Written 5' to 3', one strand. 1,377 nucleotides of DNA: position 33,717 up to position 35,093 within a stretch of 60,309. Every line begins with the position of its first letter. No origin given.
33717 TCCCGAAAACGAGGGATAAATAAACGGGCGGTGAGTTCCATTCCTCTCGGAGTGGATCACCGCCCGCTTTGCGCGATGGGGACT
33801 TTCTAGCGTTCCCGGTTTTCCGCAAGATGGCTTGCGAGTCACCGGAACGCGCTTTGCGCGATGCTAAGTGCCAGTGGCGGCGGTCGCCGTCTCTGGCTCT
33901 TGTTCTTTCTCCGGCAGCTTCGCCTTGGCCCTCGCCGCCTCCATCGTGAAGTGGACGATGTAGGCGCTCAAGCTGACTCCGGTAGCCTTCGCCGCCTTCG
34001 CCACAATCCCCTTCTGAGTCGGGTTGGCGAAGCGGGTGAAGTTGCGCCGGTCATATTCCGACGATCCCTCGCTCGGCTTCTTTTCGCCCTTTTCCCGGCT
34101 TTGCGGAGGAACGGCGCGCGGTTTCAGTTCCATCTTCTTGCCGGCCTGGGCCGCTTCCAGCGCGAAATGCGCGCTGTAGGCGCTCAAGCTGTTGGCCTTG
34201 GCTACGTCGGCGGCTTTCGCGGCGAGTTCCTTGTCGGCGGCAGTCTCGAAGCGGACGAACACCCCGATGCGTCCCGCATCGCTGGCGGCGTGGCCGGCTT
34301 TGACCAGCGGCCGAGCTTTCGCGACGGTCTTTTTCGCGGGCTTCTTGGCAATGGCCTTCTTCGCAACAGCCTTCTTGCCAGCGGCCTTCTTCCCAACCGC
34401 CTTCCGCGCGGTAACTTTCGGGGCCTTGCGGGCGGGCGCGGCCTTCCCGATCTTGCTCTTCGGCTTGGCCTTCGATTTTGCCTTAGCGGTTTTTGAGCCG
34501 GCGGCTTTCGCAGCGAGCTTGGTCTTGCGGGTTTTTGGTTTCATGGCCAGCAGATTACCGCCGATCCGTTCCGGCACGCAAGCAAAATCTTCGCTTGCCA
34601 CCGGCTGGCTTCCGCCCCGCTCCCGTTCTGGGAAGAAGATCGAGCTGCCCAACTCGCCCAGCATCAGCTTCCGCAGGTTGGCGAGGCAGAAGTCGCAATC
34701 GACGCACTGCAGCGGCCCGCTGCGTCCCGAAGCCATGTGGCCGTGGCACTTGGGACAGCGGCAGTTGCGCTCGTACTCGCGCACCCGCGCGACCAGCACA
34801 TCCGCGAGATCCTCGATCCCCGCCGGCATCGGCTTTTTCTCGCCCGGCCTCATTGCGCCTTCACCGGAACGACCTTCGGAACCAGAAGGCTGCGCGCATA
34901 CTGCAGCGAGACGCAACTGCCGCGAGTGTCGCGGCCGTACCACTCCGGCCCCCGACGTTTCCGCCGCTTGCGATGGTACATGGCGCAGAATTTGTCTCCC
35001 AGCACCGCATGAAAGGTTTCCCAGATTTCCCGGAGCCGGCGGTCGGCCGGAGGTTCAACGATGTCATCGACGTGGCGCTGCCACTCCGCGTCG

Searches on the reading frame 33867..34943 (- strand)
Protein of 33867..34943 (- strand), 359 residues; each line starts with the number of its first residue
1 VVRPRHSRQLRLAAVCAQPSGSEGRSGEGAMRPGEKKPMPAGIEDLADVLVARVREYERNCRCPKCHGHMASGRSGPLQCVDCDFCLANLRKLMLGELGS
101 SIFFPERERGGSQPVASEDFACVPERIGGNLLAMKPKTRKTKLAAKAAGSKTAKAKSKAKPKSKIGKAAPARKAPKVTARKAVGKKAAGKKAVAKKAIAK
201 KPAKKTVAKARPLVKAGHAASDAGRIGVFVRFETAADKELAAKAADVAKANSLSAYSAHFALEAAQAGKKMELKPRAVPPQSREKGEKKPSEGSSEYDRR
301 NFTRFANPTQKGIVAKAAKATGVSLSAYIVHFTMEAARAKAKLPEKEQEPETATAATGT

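Call 10: search_protein_families(library=pfam, proteins=[window:33867-34943:-], max_evalue=0.01)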
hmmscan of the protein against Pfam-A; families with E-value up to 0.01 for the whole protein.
window:33867-34943:- (359 aa): 0 families

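Call 12: search_protein_families(library=phrogs, proteins=[window:33867-34943:-], max_evalue=0.01)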
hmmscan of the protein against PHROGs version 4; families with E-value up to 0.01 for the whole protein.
window:33867-34943:- (359 aa): 0 families

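Call 63: search_solved_structures(query=window:33867-34943:-, max_evalue=1)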
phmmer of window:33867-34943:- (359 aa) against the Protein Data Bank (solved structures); distinct sequences matched with E-value up to 1: 3.
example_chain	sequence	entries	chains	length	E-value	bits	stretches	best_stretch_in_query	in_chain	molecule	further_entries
8k60_F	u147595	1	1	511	0.11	15.2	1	132-215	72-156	RNA polymerase principal sigma factor HrdB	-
7vpz_F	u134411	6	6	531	0.13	15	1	132-215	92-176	RNA polymerase principal sigma factor HrdB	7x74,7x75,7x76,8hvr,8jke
7vpd_F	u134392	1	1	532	0.13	15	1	132-215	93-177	RNA polymerase sigma factor SigA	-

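Call 68: search_protein_families(library=ncbifam, max_evalue=0.01, proteins=[window:33867-34943:-])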
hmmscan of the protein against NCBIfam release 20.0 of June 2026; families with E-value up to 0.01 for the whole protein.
window:33867-34943:- (359 aa): 0 families
